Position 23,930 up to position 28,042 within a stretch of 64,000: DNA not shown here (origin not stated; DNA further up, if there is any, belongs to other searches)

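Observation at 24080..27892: Unusual single-polypeptide fusion of a prolyl oligopeptidase (S9A) and a PhoD-like phosphatase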

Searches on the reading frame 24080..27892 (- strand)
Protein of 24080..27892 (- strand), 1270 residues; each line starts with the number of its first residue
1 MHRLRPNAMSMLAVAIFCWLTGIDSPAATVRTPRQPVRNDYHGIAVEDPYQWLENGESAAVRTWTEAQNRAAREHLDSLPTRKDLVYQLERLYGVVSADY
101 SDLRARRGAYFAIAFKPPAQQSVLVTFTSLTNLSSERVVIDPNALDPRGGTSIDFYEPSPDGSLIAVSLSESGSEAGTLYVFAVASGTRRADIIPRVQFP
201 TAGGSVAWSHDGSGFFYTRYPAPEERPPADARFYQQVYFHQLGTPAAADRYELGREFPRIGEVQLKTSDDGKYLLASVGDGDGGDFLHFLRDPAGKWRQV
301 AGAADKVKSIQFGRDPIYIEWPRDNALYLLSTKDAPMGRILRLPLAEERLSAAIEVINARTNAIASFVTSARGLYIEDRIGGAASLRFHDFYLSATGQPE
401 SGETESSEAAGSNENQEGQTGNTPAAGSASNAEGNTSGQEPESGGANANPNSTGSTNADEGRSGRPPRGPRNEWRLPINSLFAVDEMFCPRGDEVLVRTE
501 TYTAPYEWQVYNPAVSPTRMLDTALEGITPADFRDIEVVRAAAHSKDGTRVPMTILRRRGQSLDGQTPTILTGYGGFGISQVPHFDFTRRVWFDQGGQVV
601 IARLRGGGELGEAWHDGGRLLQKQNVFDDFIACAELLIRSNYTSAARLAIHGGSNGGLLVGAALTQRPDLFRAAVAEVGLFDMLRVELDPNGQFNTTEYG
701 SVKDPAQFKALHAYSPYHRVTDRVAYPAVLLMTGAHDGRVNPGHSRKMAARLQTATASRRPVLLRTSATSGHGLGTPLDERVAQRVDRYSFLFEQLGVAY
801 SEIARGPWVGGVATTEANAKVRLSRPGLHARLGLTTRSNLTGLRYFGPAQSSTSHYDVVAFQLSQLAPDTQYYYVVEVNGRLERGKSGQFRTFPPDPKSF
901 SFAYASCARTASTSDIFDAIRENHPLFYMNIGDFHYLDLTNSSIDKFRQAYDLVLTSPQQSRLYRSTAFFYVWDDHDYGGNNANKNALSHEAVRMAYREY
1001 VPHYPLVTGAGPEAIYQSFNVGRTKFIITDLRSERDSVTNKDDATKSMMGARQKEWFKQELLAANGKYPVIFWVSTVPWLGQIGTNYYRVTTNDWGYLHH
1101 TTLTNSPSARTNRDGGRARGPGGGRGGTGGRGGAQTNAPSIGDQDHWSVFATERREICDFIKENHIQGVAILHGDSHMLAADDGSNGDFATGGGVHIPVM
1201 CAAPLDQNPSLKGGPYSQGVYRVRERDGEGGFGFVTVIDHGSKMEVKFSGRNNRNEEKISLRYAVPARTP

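Call 3: search_protein_families(library=pfam, proteins=[window:24080-27892:-], max_evalue=0.01)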
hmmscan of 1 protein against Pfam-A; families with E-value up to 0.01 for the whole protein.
window:24080-27892:- (1270 aa): 3 families
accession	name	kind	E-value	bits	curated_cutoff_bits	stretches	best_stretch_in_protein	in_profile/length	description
PF00326.27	Peptidase_S9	-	2.5e-53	181.2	22.6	1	583-797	1-211/213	Prolyl oligopeptidase family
PF02897.21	Peptidase_S9_N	-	3.9e-48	164.7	24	1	36-392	8-356/414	Prolyl oligopeptidase, N-terminal beta-propeller domain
PF09423.15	PhoD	-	2.9e-22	79.7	27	1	942-1185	61-272/343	PhoD-like phosphatase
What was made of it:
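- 26717..27787 (-): POP N-terminal segment and beta-propeller domain (residues 36-392). Pfam PF02897 E 3.9e-48 (call 3).
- On Prolyl oligopeptidase family, MEROPS S9A: PF02897 E 3.9e-48, residues 36-392 (call 3). PF00326 E 2.5e-53 (call 3).
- Checked: Pfam gives Peptidase_S9_N at residues 36-392 (E 3.9e-48), Peptidase_S9 at 583-797 (E 2.5e-53) and PhoD at 942-1185 (E 2.9e-22, 79.7 bits against a cut-off of 27) (call 3).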

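Call 4: search_protein_families(library=ncbifam, proteins=[window:24080-27892:-], max_evalue=0.01)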
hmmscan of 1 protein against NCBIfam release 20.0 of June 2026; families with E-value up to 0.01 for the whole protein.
window:24080-27892:- (1270 aa): 5 families
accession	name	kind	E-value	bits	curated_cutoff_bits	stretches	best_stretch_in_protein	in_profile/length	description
NF007511.0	PRK10115.1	equivalog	9.1e-43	146.7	1313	1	544-773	422-653/686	oligopeptidase B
NF058638.1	AlkPhosPhoDBac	equivalog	1.1e-07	30.5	1000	0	968-1070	252-376/574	alkaline phosphatase PhoD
NF050058.1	e_dPHAscl_type1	hypoth_equivalog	4e-06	26.5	150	1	644-760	102-212/276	extracellular catalytic domain type 1 short-chain-length polyhydroxyalkanoate depolymerase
NF053518.1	DipepPtdsDpp5Prph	equivalog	4e-05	22.3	900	1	566-745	424-607/655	dipeptidyl-peptidase Dpp5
NF007857.0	PRK10566.1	equivalog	0.0088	15.9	201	0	626-759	87-219/249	esterase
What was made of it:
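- On PhoD family phosphodiesterase/alkaline phosphatase: 30.5 bits against a cut-off of 1000 (call 4).
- Closest known: Bacterial prolyl endopeptidases / prolyl oligopeptidase, MEROPS S9A. Different: No NCBIfam equivalog reaches its cut-off (call 4).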
